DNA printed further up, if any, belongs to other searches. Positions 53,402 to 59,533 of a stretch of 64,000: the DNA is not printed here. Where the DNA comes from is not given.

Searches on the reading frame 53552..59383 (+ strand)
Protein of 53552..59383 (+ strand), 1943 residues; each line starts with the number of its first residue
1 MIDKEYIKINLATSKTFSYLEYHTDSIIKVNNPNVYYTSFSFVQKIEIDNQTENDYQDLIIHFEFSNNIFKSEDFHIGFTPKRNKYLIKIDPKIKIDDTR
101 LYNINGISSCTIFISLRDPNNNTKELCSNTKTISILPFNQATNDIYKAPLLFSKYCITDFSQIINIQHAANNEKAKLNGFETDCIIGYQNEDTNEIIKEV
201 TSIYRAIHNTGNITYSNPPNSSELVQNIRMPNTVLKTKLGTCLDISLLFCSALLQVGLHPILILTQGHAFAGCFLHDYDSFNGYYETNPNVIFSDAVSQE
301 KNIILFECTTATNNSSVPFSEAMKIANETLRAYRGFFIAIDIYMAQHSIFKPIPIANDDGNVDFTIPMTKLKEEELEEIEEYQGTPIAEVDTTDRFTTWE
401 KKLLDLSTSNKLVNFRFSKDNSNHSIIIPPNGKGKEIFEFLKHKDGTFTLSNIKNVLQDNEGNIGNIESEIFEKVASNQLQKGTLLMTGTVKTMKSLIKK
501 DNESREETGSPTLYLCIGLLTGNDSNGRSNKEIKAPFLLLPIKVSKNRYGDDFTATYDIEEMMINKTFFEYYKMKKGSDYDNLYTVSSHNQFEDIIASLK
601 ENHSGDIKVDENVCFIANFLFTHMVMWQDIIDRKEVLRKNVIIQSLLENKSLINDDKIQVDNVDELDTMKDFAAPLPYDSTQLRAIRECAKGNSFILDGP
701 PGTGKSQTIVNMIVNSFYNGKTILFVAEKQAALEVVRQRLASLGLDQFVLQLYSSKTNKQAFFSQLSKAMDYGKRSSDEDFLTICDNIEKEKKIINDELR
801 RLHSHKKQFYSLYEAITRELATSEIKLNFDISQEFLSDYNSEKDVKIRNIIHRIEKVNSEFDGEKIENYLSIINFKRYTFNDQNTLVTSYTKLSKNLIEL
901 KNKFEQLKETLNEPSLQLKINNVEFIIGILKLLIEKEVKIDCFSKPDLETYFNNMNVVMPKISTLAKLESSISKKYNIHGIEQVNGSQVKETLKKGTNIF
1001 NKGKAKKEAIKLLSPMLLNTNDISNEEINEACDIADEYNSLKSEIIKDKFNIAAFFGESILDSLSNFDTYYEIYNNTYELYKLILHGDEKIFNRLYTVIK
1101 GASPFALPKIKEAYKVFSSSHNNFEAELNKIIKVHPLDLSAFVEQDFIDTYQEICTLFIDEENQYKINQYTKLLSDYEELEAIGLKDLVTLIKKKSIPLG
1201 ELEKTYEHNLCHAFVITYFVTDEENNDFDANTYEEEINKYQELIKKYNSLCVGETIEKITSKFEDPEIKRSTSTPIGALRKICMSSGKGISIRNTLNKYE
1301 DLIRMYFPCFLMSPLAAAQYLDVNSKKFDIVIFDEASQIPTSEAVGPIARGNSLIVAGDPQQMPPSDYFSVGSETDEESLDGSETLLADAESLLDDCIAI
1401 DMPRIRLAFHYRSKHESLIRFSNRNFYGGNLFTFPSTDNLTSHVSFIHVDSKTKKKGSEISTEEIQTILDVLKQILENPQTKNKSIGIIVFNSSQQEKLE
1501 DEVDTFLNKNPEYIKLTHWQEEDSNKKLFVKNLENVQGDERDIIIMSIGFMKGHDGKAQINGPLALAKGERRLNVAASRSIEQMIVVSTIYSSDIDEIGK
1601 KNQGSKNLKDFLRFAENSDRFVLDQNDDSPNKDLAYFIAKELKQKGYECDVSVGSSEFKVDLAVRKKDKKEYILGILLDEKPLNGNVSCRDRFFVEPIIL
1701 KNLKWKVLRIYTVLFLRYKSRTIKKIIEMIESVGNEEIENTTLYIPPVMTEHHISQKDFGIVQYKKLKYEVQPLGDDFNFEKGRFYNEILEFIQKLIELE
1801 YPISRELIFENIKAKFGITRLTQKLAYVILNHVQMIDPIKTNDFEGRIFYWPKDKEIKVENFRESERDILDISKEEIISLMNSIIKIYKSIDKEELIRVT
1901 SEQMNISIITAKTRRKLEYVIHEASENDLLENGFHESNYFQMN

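Call 44: search_protein_families(library=ncbifam, proteins=[window:53552-59383:+], max_evalue=0.00001)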
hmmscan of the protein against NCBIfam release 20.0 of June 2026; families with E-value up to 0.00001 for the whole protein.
window:53552-59383:+ (1943 aa): 5 families
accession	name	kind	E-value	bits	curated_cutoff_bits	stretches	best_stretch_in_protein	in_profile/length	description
NF058533.1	antiphage_ProA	equivalog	0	1211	1500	1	38-1906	7-1901/1903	anti-phage protein ProA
NF042953.1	Hhe_antiphage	equivalog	9.9e-159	530.4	2000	2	964-1744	918-1694/1797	DUF4011 domain-containing anti-phage protein Hhe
TIGR00376.1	TIGR00376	hypoth_equivalog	3.7e-24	85.1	348.9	2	1322-1590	362-611/639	IGHMBP2 family helicase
NF040671.1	PLuB_AAA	exception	3.2e-16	57.9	999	1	1322-1588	957-1230/1256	PLuB system helicase-like protein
TIGR01448.2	helicase_RecD2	equivalog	1e-07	30.5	500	1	659-719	298-357/713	SF1B family DNA helicase RecD2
